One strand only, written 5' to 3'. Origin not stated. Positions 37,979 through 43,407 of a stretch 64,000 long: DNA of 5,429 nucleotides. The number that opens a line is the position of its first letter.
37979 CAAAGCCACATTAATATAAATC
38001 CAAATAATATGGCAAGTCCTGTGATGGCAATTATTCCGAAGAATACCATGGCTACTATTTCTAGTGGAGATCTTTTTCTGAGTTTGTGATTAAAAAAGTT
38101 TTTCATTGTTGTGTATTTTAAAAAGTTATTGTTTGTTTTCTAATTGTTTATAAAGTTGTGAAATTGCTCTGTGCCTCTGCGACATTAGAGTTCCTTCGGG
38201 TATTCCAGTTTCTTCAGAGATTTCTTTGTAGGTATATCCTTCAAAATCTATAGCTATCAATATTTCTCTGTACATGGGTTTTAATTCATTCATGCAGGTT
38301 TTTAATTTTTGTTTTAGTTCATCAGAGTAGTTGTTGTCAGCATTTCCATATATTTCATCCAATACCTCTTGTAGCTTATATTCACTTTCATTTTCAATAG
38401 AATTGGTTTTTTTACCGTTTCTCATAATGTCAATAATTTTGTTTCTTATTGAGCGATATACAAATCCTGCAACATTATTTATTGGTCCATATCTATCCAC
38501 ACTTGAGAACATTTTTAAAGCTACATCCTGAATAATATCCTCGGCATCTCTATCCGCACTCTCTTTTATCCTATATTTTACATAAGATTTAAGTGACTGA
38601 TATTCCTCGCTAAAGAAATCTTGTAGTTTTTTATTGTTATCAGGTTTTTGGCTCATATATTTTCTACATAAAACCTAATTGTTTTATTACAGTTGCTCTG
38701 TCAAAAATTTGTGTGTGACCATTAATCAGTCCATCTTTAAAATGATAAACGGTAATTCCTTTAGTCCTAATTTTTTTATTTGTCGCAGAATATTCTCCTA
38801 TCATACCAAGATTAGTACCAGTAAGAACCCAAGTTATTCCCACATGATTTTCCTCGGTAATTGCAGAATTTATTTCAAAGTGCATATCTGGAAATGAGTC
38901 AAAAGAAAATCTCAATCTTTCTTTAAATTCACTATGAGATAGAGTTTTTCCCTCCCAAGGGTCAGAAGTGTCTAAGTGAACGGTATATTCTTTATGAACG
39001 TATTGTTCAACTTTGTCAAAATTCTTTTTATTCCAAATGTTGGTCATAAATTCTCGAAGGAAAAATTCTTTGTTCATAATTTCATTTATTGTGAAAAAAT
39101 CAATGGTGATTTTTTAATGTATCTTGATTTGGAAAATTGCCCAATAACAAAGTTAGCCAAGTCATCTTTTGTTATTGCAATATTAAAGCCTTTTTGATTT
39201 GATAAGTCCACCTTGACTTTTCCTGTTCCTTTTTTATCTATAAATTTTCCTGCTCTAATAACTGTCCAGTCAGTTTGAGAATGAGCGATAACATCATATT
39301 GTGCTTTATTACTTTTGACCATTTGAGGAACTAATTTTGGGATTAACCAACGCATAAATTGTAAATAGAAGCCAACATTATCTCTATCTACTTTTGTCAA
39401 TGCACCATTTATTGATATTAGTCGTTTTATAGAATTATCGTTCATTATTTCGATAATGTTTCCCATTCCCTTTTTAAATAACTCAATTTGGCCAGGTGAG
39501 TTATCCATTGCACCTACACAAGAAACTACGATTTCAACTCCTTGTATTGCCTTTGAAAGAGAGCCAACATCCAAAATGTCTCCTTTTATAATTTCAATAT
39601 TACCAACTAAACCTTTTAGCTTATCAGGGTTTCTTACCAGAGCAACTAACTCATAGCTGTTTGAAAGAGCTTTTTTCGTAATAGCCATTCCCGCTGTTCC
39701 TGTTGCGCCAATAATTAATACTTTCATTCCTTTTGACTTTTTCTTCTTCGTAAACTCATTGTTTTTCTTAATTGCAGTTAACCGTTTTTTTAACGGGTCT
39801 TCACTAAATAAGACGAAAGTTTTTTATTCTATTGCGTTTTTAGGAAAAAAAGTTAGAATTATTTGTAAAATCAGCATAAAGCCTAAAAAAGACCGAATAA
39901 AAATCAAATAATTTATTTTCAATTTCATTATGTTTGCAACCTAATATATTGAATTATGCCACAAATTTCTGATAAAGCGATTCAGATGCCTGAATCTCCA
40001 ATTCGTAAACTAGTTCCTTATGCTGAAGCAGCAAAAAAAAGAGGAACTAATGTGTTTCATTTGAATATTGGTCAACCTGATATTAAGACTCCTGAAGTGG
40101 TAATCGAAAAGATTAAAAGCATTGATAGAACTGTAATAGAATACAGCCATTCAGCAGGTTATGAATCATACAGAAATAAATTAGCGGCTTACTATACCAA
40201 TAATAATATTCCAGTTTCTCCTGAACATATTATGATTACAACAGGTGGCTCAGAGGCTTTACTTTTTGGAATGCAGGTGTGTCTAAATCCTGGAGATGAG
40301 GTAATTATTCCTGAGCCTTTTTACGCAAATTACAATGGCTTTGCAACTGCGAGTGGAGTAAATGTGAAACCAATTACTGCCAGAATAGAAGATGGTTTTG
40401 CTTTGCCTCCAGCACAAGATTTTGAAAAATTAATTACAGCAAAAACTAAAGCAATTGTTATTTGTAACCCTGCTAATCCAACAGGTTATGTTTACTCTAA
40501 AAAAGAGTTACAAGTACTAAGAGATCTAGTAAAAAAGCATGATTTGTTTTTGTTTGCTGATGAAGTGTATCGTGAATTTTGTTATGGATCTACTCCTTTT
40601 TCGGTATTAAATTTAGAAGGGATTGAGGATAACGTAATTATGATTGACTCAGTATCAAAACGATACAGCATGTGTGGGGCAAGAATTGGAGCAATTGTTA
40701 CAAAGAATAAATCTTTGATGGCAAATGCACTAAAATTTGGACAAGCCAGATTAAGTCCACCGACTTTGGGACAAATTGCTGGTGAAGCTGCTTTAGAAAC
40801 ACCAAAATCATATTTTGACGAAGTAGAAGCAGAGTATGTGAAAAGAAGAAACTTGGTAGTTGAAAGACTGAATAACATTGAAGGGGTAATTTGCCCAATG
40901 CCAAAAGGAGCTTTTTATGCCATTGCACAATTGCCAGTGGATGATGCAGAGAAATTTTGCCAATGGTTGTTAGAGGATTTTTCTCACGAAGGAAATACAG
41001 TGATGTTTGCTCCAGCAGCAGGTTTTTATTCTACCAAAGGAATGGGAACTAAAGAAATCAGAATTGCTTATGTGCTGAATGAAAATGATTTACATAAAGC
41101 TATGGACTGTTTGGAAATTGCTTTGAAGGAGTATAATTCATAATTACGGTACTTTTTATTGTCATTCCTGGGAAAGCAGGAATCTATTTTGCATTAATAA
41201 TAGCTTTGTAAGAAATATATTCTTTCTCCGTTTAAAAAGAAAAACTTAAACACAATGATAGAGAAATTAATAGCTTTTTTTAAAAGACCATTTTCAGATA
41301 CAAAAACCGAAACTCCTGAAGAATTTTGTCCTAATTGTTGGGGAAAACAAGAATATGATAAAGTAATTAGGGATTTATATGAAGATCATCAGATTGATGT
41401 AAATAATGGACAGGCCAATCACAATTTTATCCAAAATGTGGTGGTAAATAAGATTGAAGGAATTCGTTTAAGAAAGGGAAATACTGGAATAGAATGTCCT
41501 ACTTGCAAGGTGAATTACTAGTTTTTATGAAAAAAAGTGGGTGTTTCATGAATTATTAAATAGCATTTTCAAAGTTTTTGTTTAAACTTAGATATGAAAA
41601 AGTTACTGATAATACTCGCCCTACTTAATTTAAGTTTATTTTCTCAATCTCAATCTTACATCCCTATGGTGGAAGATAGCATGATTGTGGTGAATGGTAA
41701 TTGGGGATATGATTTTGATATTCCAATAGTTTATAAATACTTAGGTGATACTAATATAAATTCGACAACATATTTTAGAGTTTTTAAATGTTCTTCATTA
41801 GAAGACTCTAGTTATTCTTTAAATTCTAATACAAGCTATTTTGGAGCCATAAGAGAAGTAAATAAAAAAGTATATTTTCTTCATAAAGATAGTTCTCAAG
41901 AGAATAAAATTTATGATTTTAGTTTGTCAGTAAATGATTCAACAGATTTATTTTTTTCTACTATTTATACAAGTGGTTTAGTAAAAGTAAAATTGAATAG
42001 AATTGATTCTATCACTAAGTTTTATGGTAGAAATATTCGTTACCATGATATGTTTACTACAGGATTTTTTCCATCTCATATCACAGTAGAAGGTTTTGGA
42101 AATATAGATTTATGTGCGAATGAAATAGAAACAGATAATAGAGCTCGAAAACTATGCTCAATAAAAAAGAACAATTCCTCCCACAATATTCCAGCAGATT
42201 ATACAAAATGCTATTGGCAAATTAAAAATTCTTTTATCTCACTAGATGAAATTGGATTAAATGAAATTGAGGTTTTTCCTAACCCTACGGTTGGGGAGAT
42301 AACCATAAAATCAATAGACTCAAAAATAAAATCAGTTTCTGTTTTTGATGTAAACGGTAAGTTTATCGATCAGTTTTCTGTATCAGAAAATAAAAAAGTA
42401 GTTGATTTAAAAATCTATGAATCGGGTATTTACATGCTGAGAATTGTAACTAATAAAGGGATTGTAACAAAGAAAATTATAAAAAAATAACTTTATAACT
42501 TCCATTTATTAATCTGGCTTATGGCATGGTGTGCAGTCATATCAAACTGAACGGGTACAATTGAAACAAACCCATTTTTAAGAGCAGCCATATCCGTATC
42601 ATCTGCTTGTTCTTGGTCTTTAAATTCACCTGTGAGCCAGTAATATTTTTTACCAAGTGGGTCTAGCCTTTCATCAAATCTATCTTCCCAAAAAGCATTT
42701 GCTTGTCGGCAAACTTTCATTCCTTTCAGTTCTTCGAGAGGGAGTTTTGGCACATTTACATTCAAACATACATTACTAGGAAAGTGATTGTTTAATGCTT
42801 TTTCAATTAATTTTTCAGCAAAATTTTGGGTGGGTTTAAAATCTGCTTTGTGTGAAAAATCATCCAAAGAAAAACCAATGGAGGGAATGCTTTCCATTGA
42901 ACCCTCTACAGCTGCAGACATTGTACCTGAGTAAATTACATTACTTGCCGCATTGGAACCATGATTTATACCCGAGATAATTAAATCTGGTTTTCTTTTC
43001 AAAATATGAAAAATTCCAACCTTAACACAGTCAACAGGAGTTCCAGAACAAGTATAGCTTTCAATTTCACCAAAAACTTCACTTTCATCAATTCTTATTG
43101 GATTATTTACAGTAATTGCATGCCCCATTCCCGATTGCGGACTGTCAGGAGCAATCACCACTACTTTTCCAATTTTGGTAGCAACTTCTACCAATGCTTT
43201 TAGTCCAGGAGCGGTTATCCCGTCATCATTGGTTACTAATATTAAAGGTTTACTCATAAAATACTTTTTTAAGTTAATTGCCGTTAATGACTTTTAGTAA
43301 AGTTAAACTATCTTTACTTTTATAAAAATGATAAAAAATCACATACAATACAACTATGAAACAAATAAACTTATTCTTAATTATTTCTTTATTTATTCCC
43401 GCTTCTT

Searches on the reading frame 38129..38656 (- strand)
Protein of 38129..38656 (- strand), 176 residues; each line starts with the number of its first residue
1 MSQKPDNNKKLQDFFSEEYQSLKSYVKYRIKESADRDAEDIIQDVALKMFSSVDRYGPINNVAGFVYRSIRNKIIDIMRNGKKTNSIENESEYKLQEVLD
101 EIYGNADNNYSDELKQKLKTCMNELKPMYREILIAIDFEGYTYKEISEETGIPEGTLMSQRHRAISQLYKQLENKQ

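Call 25: search_protein_families(library=pfam, proteins=[window:38129-38656:-], max_evalue=0.001)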
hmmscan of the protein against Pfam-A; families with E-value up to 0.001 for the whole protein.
window:38129-38656:- (176 aa): 3 families
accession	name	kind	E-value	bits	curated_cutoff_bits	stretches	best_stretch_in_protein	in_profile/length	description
PF08281.18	Sigma70_r4_2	-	5.2e-15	55.3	25.7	1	116-168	2-54/54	Sigma-70, region 4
PF04542.20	Sigma70_r2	-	1.7e-09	37.8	24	1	16-82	3-69/71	Sigma-70 region 2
PF04545.22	Sigma70_r4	-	1.5e-08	34.4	24.1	1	121-169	1-49/50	Sigma-70, region 4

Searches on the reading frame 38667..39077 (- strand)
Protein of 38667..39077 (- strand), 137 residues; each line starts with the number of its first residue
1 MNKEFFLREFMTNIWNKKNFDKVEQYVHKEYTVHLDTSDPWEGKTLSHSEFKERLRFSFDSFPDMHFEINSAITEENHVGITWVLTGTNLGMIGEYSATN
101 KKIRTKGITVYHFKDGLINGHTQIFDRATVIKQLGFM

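Call 25: search_protein_families(library=pfam, proteins=[window:38667-39077:-], max_evalue=0.001)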
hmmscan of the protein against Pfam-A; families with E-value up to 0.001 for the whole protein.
window:38667-39077:- (137 aa): 2 families
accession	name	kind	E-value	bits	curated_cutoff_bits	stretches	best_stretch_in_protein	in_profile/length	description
PF07366.18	SnoaL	-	2.3e-25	89.3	28.4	1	7-134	3-126/126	SnoaL-like polyketide cyclase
PF12680.13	SnoaL_2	-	7.7e-17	62.2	27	1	8-119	2-100/102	SnoaL-like domain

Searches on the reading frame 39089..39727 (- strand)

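Call 16: search_protein_families(library=pfam, proteins=[window:39089-39727:-], max_evalue=0.001)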
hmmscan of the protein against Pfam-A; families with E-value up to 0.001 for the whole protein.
window:39089-39727:- (213 aa): 4 families
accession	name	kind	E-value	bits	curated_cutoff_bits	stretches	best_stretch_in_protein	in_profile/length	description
PF13460.12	NAD_binding_10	-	1.5e-33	116.7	27.2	1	7-198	1-181/184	NAD(P)H-binding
PF05368.20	NmrA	-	1.5e-10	41.6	27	1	2-73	4-79/298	NmrA-like family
PF01370.27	Epimerase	-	7e-08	32.6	20.9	1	3-106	1-113/240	NAD dependent epimerase/dehydratase family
PF01073.25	3Beta_HSD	-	0.00077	19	22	0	5-104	2-112/280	3-beta hydroxysteroid dehydrogenase/isomerase family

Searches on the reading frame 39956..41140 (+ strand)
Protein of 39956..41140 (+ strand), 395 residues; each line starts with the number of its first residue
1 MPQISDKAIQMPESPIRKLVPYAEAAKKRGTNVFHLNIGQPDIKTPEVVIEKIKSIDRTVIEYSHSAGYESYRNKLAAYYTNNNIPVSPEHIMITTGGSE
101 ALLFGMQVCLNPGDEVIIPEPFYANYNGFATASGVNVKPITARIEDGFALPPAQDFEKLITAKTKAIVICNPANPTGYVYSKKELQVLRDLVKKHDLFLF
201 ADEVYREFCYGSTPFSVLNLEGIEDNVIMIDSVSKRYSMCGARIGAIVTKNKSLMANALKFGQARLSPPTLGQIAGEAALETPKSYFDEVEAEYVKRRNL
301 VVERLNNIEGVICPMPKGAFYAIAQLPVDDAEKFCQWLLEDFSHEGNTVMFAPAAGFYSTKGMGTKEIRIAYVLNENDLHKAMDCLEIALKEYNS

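Call 14: search_protein_families(library=pfam, proteins=[window:39956-41140:+], max_evalue=0.01)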
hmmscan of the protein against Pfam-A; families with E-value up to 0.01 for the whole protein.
window:39956-41140:+ (395 aa): 5 families
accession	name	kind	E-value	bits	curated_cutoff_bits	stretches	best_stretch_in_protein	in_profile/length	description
PF00155.27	Aminotran_1_2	-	1.5e-56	192.6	19.7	1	32-382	2-357/361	Aminotransferase class I and II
PF01041.23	DegT_DnrJ_EryC1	-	3.8e-07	30.1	19.8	1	90-202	40-145/360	DegT/DnrJ/EryC1/StrS aminotransferase family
PF00266.25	Aminotran_5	-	0.00018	21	21.5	1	69-203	45-176/371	Aminotransferase class-V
PF01212.27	Beta_elim_lyase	-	0.001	18.9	27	1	90-202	48-168/288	Beta-eliminating lyase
PF01053.26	Cys_Met_Meta_PP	-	0.0034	16.4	27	1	92-205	70-176/381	Cys/Met metabolism PLP-dependent enzyme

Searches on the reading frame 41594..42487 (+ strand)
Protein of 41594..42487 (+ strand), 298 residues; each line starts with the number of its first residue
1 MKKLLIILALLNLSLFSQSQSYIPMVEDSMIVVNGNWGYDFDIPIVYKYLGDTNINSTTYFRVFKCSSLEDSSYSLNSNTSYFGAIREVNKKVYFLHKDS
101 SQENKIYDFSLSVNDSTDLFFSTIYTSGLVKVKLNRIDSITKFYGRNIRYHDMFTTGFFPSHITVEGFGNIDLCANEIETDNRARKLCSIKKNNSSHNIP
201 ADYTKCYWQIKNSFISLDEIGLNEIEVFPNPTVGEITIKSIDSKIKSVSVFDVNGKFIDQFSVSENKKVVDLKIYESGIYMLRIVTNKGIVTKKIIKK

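Call 14: search_protein_families(library=pfam, proteins=[window:41594-42487:+], max_evalue=0.01)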
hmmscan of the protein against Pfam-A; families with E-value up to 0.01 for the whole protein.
window:41594-42487:+ (298 aa): 1 family
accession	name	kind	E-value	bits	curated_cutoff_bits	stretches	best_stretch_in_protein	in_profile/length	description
PF18962.6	Por_Secre_tail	-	2.2e-13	50.7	27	1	227-296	1-74/75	Secretion system C-terminal sorting domain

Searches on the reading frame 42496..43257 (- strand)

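Call 16: search_protein_families(library=pfam, proteins=[window:42496-43257:-], max_evalue=0.001)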
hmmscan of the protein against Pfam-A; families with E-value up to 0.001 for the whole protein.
window:42496-43257:- (254 aa): 1 family
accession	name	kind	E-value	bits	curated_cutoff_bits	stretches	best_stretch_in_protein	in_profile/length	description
PF01975.23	SurE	-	2.2e-67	226.9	22.1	1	6-191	1-188/189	Survival protein SurE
